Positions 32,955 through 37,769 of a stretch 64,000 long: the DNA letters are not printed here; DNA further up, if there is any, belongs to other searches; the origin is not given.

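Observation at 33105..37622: Orphan 1505-aa protein: complete nucleotide-sugar dehydrogenase-like module fused to ~850 aa of unrecognisable sequence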

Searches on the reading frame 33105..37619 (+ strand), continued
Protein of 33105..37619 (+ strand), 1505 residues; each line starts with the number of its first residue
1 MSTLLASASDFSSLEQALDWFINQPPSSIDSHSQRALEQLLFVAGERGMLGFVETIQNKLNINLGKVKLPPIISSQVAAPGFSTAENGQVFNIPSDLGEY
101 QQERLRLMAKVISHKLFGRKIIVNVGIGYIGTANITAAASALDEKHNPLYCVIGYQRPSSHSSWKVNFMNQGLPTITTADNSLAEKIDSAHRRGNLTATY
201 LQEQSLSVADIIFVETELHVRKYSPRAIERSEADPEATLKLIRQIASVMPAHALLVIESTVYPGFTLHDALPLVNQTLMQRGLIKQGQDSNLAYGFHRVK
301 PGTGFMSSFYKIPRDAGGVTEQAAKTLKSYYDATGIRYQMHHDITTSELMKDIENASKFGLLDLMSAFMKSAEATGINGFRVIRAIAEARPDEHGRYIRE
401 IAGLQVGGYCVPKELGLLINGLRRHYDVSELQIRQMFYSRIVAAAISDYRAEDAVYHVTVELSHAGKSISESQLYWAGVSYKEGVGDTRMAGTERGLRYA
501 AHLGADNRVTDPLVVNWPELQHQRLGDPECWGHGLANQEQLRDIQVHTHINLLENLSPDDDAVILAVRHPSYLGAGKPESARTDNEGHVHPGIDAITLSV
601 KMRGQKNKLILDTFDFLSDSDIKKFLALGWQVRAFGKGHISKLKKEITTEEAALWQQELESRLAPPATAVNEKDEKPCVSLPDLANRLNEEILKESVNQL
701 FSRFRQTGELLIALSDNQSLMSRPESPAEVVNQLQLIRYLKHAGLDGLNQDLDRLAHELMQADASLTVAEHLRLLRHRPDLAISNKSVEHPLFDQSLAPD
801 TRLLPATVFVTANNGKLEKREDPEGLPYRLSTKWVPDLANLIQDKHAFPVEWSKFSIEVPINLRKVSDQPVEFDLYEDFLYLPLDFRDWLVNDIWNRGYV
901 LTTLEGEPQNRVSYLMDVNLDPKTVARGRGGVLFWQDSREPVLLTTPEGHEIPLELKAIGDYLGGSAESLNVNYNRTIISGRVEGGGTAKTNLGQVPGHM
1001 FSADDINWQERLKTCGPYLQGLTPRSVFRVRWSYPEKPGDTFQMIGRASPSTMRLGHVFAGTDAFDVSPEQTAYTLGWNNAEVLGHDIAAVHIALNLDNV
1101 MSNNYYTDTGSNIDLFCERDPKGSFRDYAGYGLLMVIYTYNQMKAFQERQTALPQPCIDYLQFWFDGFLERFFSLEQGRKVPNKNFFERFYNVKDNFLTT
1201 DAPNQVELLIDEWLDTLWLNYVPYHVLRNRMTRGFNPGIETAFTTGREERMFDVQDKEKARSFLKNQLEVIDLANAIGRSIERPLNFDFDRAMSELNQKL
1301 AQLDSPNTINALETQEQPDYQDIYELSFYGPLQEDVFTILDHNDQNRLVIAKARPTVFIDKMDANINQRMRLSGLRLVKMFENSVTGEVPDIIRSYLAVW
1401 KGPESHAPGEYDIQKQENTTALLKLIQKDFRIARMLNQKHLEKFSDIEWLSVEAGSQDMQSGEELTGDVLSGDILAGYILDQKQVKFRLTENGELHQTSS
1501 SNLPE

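Call 23: find_encoding_contigs(protein=P0001, flank=1000, max_places=3)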
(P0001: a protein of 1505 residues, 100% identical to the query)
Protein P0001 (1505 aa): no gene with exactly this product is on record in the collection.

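Call 24: find_encoding_contigs(protein=P0003, flank=10000, max_places=3)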
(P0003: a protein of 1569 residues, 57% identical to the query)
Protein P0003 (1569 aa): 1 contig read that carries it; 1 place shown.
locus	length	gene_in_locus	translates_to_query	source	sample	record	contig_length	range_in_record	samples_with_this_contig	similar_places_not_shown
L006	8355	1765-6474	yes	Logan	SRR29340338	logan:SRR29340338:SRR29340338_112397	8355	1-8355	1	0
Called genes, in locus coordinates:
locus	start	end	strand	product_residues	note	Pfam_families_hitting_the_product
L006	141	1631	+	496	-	PF03583:LIP, PF00326:Peptidase_S9 (faint)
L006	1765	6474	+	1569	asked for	PF03721:UDPG_MGDP_dh_N (weak)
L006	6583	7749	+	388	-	PF03969:AFG1_ATPase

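Call 54: find_related_loci(query=A1, collection=genome_contigs, flank=10000)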
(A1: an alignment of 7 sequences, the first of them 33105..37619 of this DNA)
Query A1 (1505 aa) in genome_contigs; peptide patterns used: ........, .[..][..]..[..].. (x = any residue, [..] = any of these).
244 stretches matched a pattern; 4 encode a relative of the query (tblastn E <= 1e-3); 4 distinct loci.
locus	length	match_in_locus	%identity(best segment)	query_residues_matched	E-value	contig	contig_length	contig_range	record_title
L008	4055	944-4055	59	37-1055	0e+0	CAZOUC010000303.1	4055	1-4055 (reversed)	MAG TPA_asm: uncultured Enterobacteriaceae bacterium isolate SRP141376_co5_195 genome assembly, contig: NODE_50109_lengt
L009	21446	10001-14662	56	7-1498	0e+0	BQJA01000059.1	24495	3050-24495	MAG: Nitrosomonas sp. NMNS01 DNA, sequence059, whole genome shotgun sequence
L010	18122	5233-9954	52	6-1449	0e+0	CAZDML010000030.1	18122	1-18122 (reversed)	MAG TPA_asm: uncultured Elusimicrobia sp. isolate SRP189682_co1_70 genome assembly, contig: NODE_5958_length_18122_cov_5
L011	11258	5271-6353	21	137-518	9e-7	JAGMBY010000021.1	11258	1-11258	MAG: Actinomycetes bacterium isolate RS_16_36 ZL425.bin.36.fa_21, whole genome shotgun sequence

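Call 100: search_protein_families(library=padloc, proteins=[window:33105-37619:+], max_evalue=0.01)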
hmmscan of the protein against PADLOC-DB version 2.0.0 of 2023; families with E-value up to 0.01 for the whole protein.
window:33105-37619:+ (1505 aa): 0 families
